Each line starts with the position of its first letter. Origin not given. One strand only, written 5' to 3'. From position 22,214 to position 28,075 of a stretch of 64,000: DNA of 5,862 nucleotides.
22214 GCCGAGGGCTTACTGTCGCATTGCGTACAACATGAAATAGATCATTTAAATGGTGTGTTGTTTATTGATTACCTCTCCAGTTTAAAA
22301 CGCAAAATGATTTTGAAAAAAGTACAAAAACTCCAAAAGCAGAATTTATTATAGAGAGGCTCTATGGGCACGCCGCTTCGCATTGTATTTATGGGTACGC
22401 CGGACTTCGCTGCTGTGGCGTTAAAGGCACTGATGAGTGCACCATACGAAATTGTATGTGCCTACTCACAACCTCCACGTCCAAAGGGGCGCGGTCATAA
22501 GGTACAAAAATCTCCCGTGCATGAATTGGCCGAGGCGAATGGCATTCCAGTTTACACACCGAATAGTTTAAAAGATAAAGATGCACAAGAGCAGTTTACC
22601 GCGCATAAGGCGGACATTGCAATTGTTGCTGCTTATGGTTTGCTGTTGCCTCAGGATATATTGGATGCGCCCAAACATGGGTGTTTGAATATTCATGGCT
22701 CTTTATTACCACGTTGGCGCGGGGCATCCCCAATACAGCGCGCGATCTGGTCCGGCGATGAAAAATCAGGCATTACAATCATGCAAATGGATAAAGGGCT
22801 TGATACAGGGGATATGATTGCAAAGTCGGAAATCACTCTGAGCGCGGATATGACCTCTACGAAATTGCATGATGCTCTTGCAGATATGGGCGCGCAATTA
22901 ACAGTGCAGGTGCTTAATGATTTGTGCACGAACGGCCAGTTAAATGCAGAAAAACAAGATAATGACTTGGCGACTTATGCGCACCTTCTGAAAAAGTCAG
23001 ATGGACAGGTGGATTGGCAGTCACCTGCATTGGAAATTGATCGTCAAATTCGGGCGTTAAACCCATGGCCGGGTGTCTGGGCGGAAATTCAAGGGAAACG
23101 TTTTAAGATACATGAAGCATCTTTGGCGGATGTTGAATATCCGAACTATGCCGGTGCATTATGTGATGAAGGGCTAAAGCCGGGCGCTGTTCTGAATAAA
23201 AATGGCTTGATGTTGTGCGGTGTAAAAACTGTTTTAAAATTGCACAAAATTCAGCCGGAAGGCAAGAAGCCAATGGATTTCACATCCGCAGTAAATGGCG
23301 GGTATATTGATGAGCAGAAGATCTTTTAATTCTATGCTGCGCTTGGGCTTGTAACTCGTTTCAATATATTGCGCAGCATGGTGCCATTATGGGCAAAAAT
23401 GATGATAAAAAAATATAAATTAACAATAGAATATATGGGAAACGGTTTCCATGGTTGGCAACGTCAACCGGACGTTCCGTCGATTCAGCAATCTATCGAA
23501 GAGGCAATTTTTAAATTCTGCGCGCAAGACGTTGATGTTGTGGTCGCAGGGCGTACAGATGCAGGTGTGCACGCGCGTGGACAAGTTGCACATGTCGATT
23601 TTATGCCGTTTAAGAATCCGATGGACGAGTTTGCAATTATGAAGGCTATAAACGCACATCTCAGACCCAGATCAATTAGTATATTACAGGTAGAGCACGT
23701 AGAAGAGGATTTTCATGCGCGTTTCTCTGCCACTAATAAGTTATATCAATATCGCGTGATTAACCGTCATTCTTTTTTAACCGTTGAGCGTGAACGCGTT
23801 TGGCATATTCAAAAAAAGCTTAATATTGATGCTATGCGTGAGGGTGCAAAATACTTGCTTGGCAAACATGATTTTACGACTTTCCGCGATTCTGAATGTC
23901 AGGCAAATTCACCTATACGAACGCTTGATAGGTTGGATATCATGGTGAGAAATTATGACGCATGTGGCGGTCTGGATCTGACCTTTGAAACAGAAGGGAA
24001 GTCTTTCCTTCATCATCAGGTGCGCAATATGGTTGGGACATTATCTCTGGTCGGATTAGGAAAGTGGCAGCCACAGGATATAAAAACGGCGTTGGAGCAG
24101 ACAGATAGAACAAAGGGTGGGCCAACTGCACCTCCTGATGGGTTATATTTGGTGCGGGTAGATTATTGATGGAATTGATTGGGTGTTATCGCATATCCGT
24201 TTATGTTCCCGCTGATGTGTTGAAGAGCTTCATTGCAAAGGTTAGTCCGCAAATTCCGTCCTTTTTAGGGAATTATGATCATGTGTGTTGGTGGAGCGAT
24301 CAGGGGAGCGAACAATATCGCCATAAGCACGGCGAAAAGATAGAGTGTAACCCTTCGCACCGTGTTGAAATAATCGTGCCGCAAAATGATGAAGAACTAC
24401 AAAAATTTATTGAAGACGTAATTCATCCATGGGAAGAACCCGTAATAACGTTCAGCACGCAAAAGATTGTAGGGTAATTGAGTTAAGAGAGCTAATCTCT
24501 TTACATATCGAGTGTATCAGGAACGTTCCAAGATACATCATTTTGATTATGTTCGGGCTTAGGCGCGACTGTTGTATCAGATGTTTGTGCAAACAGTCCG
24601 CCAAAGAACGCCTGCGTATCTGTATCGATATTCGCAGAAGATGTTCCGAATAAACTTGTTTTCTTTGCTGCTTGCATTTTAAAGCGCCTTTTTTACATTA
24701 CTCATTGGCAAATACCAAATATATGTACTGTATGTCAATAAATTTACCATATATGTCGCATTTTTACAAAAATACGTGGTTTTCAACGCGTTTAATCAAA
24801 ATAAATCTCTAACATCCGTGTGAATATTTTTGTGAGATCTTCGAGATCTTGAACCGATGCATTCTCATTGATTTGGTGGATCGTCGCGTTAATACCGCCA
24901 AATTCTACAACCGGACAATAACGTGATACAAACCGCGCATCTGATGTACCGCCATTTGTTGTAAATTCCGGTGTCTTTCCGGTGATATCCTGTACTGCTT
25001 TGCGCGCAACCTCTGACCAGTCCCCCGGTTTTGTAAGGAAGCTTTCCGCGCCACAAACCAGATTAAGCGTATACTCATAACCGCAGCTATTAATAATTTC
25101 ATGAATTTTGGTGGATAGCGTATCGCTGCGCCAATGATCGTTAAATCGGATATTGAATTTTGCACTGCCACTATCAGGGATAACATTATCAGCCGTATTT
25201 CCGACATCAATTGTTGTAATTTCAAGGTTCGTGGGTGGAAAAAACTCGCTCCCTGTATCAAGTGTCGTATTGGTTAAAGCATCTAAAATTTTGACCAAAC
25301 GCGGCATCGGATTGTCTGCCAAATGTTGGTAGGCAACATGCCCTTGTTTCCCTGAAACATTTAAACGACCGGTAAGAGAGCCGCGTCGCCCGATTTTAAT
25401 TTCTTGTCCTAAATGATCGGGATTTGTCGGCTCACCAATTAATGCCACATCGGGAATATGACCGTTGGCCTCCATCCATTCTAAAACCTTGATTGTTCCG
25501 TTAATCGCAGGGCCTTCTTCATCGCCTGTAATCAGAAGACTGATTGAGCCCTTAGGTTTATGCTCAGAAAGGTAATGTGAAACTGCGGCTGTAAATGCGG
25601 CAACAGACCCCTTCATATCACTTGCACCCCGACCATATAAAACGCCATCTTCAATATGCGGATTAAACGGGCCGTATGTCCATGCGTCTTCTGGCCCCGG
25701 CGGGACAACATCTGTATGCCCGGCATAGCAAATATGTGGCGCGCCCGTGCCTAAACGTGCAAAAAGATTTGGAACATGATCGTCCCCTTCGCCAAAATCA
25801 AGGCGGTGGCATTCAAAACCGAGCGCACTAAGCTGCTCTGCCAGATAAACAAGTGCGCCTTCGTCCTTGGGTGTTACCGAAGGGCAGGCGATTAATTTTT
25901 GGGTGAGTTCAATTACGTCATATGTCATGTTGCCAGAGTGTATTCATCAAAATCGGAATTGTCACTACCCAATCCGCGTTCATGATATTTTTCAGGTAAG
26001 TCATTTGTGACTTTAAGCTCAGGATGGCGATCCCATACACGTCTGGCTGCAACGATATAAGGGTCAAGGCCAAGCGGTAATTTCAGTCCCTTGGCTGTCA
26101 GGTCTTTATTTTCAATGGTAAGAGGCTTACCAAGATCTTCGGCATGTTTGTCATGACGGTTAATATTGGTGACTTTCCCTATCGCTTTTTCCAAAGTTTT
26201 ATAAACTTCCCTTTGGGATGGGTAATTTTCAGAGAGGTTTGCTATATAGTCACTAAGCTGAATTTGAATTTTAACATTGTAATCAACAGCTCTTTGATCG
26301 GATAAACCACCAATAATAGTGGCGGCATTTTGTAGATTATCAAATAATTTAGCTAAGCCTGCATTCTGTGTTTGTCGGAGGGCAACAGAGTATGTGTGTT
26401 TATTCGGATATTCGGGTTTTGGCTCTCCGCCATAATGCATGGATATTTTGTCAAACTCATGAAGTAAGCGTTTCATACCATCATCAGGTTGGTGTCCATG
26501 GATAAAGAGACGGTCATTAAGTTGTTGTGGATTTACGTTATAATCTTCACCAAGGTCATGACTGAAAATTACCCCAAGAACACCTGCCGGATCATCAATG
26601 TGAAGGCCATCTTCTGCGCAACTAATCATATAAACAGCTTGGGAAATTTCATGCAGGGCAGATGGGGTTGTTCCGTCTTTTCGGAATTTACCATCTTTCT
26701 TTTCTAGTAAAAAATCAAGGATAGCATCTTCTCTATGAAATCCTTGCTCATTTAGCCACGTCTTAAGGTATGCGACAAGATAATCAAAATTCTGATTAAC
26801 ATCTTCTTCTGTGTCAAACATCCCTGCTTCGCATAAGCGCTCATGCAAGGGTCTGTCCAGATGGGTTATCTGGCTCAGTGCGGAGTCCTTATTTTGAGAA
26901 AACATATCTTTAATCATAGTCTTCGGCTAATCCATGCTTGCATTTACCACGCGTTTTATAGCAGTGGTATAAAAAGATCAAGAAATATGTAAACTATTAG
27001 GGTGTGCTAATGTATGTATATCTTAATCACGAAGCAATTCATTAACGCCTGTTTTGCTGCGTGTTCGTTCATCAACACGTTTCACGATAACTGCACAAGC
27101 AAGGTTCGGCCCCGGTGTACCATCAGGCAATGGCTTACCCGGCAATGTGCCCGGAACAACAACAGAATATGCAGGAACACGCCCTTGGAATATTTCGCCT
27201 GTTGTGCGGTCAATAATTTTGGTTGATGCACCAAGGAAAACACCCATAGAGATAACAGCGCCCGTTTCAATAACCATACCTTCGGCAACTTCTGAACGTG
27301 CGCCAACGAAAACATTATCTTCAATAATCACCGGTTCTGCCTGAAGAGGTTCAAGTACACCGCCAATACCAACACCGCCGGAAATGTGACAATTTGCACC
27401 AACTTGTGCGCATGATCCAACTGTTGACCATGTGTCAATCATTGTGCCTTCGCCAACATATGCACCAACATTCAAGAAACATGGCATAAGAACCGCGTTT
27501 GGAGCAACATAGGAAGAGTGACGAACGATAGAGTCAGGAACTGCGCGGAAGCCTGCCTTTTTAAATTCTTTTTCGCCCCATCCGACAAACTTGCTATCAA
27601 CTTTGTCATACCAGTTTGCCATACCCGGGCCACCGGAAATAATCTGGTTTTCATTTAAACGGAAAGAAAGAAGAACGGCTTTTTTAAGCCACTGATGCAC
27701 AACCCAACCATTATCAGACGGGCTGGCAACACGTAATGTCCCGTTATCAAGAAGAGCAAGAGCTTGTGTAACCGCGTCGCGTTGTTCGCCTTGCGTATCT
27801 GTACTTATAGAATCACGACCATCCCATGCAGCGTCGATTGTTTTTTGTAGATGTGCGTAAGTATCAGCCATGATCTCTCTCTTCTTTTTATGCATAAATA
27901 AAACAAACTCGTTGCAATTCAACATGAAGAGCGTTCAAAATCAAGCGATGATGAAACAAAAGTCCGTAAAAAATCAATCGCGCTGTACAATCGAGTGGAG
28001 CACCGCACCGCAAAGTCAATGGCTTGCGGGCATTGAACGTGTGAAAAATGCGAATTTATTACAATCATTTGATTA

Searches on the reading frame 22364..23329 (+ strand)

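Call 11: search_protein_families(library=pfam, proteins=[window:22364-23329:+], max_evalue=0.001)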
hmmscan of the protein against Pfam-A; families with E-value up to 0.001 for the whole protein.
window:22364-23329:+ (321 aa): 2 families
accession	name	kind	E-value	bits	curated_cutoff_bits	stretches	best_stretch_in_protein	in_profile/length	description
PF00551.24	Formyl_trans_N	-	3.5e-48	164.2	26.1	1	6-184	2-181/181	Formyl transferase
PF02911.23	Formyl_trans_C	-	5.9e-22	78.2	21.1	1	209-312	2-98/100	Formyl transferase, C-terminal domain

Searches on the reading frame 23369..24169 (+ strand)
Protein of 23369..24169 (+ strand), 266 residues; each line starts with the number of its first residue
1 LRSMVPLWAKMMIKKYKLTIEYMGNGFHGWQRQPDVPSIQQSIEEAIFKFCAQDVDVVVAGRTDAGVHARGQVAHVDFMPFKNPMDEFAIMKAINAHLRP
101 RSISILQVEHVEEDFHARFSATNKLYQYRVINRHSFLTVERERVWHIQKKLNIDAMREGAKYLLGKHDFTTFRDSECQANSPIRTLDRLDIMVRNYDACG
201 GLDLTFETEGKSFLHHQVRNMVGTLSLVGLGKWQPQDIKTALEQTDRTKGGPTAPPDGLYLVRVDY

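Call 11: search_protein_families(library=pfam, proteins=[window:23369-24169:+], max_evalue=0.001)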
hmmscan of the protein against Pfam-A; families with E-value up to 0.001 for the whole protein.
window:23369-24169:+ (266 aa): 1 family
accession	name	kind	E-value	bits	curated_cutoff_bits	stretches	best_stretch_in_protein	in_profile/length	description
PF01416.25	PseudoU_synth_1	-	1.8e-40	138.2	23.3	2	160-266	2-107/108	tRNA pseudouridine synthase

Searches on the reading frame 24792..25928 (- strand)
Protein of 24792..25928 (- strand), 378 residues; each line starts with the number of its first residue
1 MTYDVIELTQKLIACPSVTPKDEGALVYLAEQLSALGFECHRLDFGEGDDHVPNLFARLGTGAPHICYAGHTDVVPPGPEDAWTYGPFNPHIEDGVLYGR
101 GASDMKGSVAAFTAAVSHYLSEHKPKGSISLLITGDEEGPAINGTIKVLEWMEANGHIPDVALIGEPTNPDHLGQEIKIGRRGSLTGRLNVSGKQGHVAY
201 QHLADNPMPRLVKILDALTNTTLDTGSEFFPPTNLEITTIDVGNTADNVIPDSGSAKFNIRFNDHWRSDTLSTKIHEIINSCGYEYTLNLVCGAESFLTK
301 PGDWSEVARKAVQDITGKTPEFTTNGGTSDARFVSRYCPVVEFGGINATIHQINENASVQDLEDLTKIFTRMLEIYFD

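Call 11: search_protein_families(library=pfam, proteins=[window:24792-25928:-], max_evalue=0.001)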
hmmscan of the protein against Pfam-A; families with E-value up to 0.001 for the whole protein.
window:24792-25928:- (378 aa): 2 families
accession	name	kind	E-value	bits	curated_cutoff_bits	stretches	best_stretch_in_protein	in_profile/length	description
PF01546.33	Peptidase_M20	-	8.6e-41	140.5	24.6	1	68-374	2-205/206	Peptidase family M20/M25/M40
PF07687.19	M20_dimer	-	1.1e-24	86.8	21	1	179-283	1-103/107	Peptidase dimerisation domain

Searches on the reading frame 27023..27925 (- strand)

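Call 12: search_protein_families(library=pfam, proteins=[window:27023-27925:-], max_evalue=0.001)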
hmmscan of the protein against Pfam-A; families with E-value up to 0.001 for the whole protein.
window:27023-27925:- (300 aa): 4 families
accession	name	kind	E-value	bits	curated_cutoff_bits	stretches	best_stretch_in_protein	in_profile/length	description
PF14805.11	THDPS_N_2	-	5.3e-26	91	25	1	26-90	2-67/67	Tetrahydrodipicolinate N-succinyltransferase N-terminal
PF00132.30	Hexapep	-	3.7e-11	42.7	27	2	154-189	1-36/36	Bacterial transferase hexapeptide (six repeats)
PF14602.12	Hexapep_2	-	5.8e-10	39.2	27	1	198-233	1-34/34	Hexapeptide repeat of succinyl-transferase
PF25084.1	LbH_EIF2B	-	4e-06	27.2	54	1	136-237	2-105/105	EIF2B subunit epsilon LbH domain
